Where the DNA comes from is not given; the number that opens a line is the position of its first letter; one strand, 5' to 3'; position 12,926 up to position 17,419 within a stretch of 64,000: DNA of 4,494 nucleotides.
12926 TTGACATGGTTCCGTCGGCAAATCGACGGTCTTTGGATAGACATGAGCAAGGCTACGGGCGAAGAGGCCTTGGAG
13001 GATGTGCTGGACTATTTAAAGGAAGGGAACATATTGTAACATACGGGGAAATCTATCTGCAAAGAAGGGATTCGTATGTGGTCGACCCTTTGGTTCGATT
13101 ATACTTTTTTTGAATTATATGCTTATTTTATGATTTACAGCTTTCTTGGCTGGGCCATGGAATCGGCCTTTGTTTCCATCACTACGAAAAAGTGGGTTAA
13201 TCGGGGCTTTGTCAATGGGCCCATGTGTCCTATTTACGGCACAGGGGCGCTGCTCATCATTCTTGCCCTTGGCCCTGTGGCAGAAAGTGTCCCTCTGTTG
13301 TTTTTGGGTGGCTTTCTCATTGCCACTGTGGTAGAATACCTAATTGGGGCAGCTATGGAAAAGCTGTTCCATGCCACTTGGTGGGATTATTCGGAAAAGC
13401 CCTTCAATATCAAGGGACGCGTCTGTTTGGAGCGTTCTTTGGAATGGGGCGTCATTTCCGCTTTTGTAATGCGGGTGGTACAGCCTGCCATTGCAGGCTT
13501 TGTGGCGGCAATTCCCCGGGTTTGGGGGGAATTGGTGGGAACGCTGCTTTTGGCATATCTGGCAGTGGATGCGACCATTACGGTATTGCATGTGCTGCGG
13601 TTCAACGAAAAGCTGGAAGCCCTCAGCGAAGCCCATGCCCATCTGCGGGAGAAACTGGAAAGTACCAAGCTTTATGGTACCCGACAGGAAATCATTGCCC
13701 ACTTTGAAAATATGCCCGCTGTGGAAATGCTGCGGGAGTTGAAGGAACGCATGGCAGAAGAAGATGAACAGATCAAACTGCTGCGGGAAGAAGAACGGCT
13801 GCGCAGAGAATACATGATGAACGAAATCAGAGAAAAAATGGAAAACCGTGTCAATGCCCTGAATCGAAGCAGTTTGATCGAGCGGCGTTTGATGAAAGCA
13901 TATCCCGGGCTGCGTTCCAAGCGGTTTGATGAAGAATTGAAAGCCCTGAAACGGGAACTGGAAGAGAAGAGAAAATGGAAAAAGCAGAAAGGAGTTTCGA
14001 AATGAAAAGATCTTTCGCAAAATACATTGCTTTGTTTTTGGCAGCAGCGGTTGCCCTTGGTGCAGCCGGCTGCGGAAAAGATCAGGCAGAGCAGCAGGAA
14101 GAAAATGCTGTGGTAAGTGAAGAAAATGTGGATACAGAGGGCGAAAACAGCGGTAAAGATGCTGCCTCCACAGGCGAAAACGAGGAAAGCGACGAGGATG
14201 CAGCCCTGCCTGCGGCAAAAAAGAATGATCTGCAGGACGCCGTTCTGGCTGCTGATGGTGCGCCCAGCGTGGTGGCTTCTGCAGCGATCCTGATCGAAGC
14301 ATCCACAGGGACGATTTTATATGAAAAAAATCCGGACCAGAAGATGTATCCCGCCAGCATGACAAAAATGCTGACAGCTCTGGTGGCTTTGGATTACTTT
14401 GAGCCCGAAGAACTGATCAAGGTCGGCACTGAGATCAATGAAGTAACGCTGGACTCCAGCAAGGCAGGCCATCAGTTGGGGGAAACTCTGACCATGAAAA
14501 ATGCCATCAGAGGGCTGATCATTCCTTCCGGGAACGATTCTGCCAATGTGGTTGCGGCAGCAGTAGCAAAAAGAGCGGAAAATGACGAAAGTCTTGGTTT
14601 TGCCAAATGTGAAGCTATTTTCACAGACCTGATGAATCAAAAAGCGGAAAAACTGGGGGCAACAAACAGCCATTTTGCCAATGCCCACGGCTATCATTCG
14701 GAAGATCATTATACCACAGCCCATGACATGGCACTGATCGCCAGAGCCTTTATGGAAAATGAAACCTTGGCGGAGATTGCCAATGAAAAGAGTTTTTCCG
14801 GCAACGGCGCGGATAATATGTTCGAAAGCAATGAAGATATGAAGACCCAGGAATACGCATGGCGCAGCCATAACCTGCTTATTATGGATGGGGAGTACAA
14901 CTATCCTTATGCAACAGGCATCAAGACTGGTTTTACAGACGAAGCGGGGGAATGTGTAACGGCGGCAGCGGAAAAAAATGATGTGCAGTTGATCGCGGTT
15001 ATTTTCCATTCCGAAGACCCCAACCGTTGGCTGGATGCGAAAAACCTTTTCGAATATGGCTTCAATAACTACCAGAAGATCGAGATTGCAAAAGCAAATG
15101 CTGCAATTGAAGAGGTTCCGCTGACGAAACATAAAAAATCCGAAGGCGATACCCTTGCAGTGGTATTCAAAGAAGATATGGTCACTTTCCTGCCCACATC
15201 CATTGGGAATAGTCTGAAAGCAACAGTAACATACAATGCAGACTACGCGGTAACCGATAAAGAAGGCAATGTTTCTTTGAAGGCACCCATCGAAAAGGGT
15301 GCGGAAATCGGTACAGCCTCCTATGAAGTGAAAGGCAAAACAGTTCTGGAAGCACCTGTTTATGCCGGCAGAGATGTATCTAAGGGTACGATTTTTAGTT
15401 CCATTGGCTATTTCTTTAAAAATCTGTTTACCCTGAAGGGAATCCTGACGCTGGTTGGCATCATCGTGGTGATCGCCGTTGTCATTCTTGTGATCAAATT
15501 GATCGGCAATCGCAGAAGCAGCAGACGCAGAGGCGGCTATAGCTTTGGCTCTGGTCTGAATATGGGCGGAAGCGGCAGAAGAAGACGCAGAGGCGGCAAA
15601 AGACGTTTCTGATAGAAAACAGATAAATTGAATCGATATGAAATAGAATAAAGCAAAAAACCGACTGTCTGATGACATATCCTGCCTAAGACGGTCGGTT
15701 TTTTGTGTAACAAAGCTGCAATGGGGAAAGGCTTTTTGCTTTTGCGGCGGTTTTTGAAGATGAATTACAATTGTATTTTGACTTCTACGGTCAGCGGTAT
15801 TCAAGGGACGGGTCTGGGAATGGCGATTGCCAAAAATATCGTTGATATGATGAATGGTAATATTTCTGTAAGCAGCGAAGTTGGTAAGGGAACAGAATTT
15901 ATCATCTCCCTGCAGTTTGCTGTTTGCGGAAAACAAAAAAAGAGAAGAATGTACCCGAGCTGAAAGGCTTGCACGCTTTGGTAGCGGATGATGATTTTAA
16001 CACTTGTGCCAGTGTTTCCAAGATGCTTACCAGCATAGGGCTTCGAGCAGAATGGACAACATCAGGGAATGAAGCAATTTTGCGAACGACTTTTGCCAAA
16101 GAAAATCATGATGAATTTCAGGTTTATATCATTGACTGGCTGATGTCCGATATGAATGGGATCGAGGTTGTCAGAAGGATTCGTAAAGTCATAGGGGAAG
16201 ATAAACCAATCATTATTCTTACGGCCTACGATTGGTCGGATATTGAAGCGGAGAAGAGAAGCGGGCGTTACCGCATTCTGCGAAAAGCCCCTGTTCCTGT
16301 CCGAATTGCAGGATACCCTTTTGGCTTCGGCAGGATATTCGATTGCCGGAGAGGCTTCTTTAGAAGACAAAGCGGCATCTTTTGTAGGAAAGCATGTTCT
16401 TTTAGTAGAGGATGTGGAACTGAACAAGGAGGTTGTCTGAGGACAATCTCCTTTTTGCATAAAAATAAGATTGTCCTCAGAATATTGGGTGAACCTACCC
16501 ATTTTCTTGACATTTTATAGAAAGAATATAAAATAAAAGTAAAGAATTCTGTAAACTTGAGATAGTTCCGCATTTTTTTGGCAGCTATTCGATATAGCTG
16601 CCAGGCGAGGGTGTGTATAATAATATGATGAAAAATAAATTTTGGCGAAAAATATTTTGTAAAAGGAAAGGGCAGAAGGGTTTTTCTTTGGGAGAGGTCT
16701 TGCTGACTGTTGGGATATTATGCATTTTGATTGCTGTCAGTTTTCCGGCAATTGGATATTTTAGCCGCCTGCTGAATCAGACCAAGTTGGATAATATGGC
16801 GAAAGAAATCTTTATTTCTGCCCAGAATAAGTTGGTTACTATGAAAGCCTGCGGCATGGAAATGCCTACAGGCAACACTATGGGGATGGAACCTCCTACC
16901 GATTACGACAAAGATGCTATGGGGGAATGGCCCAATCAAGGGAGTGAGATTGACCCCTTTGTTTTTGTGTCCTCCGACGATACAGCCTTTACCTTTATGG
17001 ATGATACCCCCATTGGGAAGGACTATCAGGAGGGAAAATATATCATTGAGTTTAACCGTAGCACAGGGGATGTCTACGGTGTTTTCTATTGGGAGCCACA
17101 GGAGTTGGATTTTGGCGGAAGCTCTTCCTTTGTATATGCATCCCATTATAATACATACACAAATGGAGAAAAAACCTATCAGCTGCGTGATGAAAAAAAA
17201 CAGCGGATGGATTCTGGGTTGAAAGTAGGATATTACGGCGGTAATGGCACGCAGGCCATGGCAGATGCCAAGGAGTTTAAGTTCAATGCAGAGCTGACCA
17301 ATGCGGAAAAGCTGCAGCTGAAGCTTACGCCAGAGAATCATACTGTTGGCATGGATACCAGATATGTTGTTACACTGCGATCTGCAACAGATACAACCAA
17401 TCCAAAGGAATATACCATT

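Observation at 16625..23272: A ~2,200-aa GLUG-repeat protein with a prepilin leader is the first gene of the pilus operon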

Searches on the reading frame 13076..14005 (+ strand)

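Call 8: search_protein_families(library=pfam, proteins=[window:13076-14005:+], max_evalue=0.1)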
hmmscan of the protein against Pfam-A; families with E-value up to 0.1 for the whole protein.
window:13076-14005:+ (309 aa): 3 families
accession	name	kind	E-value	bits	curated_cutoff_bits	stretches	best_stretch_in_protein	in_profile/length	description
PF06541.16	ABC_trans_CmpB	-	6.6e-55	185.9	25.9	1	17-170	2-151/151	Putative ABC-transporter type IV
PF05019.18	Coq4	-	0.02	14.6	22.9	1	200-257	26-84/221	Coenzyme Q (ubiquinone) biosynthesis protein Coq4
PF03741.22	TerC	-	0.033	14.4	27.8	1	120-171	32-82/178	Integral membrane protein TerC family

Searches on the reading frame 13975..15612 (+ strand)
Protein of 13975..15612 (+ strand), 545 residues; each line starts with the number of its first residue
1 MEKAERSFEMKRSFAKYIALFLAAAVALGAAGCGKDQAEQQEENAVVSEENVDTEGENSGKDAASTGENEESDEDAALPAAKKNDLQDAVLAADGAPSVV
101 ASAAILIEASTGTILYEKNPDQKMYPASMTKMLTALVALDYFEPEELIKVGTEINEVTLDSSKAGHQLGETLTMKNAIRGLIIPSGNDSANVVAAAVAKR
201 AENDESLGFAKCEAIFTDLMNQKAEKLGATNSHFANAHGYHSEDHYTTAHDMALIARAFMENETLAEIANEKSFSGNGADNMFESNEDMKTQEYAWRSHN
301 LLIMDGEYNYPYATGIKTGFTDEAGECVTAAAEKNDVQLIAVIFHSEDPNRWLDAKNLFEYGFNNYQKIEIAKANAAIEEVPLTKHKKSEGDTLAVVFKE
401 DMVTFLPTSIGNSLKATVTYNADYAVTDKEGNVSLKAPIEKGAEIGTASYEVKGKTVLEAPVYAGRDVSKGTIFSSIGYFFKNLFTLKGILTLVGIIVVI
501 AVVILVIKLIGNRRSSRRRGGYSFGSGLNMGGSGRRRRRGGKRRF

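Call 7: search_protein_families(library=pfam, proteins=[window:13975-15612:+], max_evalue=0.1)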
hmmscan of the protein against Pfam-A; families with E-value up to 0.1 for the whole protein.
window:13975-15612:+ (545 aa): 4 families
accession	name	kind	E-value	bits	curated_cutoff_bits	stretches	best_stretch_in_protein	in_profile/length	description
PF00768.25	Peptidase_S11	-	1.9e-44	152.3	27.6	1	95-345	6-236/239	D-alanyl-D-alanine carboxypeptidase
PF07943.18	PBP5_C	-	5.8e-12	46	21.2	1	366-469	1-90/91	Penicillin-binding protein 5, C-terminal domain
PF02113.21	Peptidase_S13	-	4.9e-06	26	22.8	1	101-146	18-63/444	D-Ala-D-Ala carboxypeptidase 3 (S13) family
PF13354.11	Beta-lactamase2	-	0.00061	19.6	22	1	116-267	13-154/214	Beta-lactamase enzyme family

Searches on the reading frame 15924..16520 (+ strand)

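Call 7: search_protein_families(library=pfam, proteins=[window:15924-16520:+], max_evalue=0.1)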
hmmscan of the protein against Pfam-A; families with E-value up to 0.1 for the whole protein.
window:15924-16520:+ (198 aa): 1 family
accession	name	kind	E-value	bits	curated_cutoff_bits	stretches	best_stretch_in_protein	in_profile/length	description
PF00072.30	Response_reg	-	6.3e-12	46.1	30.2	1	19-119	2-97/111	Response regulator receiver domain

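Call 58: search_protein_families(library=ncbifam, proteins=[window:15924-16520:+], max_evalue=0.1)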
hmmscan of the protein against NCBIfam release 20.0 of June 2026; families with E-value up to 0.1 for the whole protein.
window:15924-16520:+ (198 aa): 56 families (the best 25 are shown)
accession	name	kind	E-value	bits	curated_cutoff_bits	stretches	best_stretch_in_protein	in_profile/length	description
NF041832.1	near_NosP_CTERM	subfamily_domain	7e-11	41.8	400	1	4-127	240-361/370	NahK/ErcS family hybrid sensor histidine kinase/response regulator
NF041734.1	resp_reg_RppA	equivalog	1.6e-09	37.5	250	1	19-104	4-85/229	two-component system response regulator RppA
NF000402.1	vanR-B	exception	8e-09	35.2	480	1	19-106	6-84/219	vancomycin resistance response regulator transcription factor VanR-B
NF045991.1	RespRegCtrARhodob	equivalog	7.7e-08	32.3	350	1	18-104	3-83/224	response regulator transcription factor CtrA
NF053854.1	RespRegPhoBBctds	equivalog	2.3e-07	30.4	270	1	19-104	2-82/225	two-component system response regulator PhoB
NF040689.1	MtrAB_MtrA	equivalog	3.3e-07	29.9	300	1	19-102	2-78/219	MtrAB system response regulator MtrA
NF008296.0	PRK11083.1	equivalog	2.6e-06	27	273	1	18-102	6-83/228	two-component system response regulator CreB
NF045944.1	ResRegRpaBCyano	equivalog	2.9e-06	26.8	330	1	19-102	1-77/229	response regulator transcription factor RpaB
NF007689.0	PRK10365.1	equivalog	3e-06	26.3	760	1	17-106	7-90/441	sigma-54-dependent response regulator transcription factor ZraR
NF008302.0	PRK11091.1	equivalog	4.7e-06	25.1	838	1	6-106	516-613/779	aerobic respiration two-component sensor histidine kinase ArcB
NF008469.0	PRK11361.1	equivalog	6e-06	25.2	714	1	18-103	7-86/461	acetoacetate metabolism transcriptional regulator AtoC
NF051850.1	RespRegRprY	equivalog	9.9e-06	25.1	370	1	17-104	6-87/234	response regulator transcription factor RprY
NF007969.0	PRK10693.1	equivalog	1e-05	24.7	329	1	13-121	5-108/337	two-component system response regulator RssB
NF041209.1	resp_regPieR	equivalog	1.3e-05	25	450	1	60-103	40-81/231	two component system response regulator PieR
TIGR01818.1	ntrC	equivalog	2e-05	23.6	558.6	1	19-119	2-97/463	nitrogen regulation protein NR(I)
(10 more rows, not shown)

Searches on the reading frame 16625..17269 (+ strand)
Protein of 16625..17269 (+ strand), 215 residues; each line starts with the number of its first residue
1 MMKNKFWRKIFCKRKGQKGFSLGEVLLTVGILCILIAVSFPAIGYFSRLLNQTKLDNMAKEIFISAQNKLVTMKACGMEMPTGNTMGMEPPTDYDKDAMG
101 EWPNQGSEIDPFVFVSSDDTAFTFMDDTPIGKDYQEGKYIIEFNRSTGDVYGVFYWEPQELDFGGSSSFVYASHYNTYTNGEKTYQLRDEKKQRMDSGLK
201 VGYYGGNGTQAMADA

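Call 47: predict_structure(alignment_id=A3)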
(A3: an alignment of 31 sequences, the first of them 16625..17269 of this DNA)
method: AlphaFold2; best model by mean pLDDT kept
length: 215 residues; sequences in the alignment: 31
mean_pLDDT: 83.7   pTM: 0.77
mean pLDDT of the five models: 83.7, 83.6, 82.9, 82.6, 81.7
residues with pLDDT >= 90: 99; 70-90: 83; 50-70: 19; < 50: 14
segments of 3 or more residues with pLDDT < 50: 1-4, 12-15, 211-215
pLDDT, mean of each block of 10 residues (from residue 1): 49 57 93 94 89 93 94 94 92 85 91 92 89 88 92 89 71 81 86 85 74 47
secondary structure, 60 per line:
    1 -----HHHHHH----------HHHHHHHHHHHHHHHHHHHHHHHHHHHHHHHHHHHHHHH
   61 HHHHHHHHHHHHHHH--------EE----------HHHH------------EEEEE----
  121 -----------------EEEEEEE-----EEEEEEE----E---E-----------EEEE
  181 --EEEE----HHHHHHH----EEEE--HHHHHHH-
elements in order: H6-11 H22-75 H96-99 E112-116 E138-144 E150-156 E177-180 E183-186 H191-197 E202-205 H208-214

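Call 50: fold_search(model_id=the predicted structure, library=pdb)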
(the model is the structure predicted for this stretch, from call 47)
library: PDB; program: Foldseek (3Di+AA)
matches with E <= 10: 421; with E <= 0.001: 0
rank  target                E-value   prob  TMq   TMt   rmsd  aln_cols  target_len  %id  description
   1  6g96_B                6.1e-01  0.11  0.17  0.20  11.6        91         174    9  Crystal structure of TacT3 (tRNA acetylating toxin) from Salmonella (released 2018-05-16)
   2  1bob                  8.4e-01  0.16  0.17  0.13   4.8        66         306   12  HISTONE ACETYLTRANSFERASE HAT1 FROM SACCHAROMYCES CEREVISIAE IN COMPLEX WITH ACETYL COENZYME A (released 1999-04-20)
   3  2rc4                  8.4e-01  0.10  0.22  0.19   6.5       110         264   13  Crystal Structure of the HAT domain of the human MOZ protein (released 2007-11-13)
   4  3toa                  9.0e-01  0.13  0.16  0.13   5.7        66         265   11  Human MOF crystal structure with active site lysine partially acetylated (released 2011-11-09)
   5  2ou2                  9.0e-01  0.10  0.21  0.19   6.0       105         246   10  Acetyltransferase domain of Human HIV-1 Tat interacting protein, 60kDa, isoform 3 (released 2007-02-27)
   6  1vdw_A                9.6e-01  0.12  0.14  0.12   6.6        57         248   16  A hypothetical protein PH1897 from Pyrococcus horikoshii with similarities for Inositol-1 monophosphatase (released 2004-04-06)
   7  5wci                  9.6e-01  0.11  0.16  0.12   7.9        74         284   12  Human MYST histone acetyltransferase 1 (released 2017-07-26)
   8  7xay_A                1.0e+00  0.08  0.15  0.12   5.0        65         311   14  Crystal structure of Hat1-Hat2-Asf1-H3-H4 (released 2022-05-18)
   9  4psx_A                1.1e+00  0.13  0.17  0.13   5.1        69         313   13  Crystal structure of histone acetyltransferase complex (released 2014-07-09)
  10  1y9k_B                1.2e+00  0.10  0.14  0.18   5.7        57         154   14  IAA acetyltransferase from Bacillus cereus ATCC 14579 (released 2005-02-01)
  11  4h0a_A                1.2e+00  0.04  0.11  0.08  13.0        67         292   12  Crystal structure of a cysteine-rich secretory protein (SAV1118) from Staphylococcus aureus subsp. aureus Mu50 at 1.90 (released 2012-09-26)
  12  4h0a_B                1.2e+00  0.04  0.11  0.08  13.0        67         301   12  Crystal structure of a cysteine-rich secretory protein (SAV1118) from Staphylococcus aureus subsp. aureus Mu50 at 1.90 (released 2012-09-26)
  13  7ak9_A                1.3e+00  0.12  0.17  0.21   8.5        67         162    9  Structure of Salmonella TacT3 toxin bound to TacA3 antitoxin C-terminal peptide (released 2021-08-18)
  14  7ak9_B                1.3e+00  0.10  0.17  0.21   8.7        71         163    8  Structure of Salmonella TacT3 toxin bound to TacA3 antitoxin C-terminal peptide (released 2021-08-18)
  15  5j8f                  1.3e+00  0.06  0.14  0.12   5.4        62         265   16  Human MOF K274P crystal structure (released 2016-07-20)
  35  2knq_MODEL_1_A        1.9e+00  0.03  0.15  0.21  16.9       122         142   11  Solution structure of E.Coli GspH (released 2010-09-08)
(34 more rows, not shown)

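Call 57: search_protein_families(library=pfam, proteins=[window:16625-17269:+], max_evalue=1)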
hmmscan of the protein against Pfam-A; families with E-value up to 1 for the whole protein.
window:16625-17269:+ (215 aa): 2 families
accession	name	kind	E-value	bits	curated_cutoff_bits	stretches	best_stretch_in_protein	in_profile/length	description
PF07963.17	N_methyl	-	0.0024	17.8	21.2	1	14-39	1-26/27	Prokaryotic N-terminal methylation motif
PF14474.11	RTC4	-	0.12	13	23.7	1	168-214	6-52/121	RTC4-like domain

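Call 69: search_solved_structures(query=A3, max_evalue=10)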
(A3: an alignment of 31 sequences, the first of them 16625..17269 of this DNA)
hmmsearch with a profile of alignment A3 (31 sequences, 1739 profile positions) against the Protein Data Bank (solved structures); distinct sequences matched with E-value up to 10: 27.
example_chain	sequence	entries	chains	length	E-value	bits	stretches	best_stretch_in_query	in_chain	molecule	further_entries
6xjb_A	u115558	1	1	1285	1.1e-15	59.6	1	420-577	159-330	Immunoglobulin A1 protease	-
7jgj_A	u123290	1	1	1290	1.1e-15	59.6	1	420-577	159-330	Immunoglobulin A1 protease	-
6xja_P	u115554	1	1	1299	1.2e-15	59.6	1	420-577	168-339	Immunoglobulin A1 protease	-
9egp_A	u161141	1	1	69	2.6e-12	48.5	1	7-43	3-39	Geopilin domain 1 protein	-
7tgg_A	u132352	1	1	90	8.6e-12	46.7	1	6-42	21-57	Geopilin domain 1 protein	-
3n6z_A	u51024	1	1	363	2.3e-10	42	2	516-666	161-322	putative immunoglobulin A1 protease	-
9laa_A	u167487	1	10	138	1.3e-08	36.2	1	2-40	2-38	Type IV pilin protein PilA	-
8tj2_C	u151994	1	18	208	1.1e-07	33.1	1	15-50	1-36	Type IV major pilin protein PilA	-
2m7g_A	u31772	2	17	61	1e-06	29.9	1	15-42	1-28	Geopilin domain 1 protein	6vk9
8qqj_J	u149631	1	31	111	3.7e-06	28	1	15-56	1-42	Type IV narrow pilus major component PilA5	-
6xxe_A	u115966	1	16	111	4.1e-06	27.9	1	15-56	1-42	Uncharacterized protein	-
8pfb_G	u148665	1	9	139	8e-06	26.9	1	15-44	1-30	Type IV pilin PilE1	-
6xxd_A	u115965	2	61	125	1.4e-05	26.1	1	15-44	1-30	PilA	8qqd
1oqw_A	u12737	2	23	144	1.7e-05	25.8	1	15-41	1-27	Fimbrial protein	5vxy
8tum_e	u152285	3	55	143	2.1e-05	25.6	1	15-41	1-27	Type IV major pilin protein PilA | Pilin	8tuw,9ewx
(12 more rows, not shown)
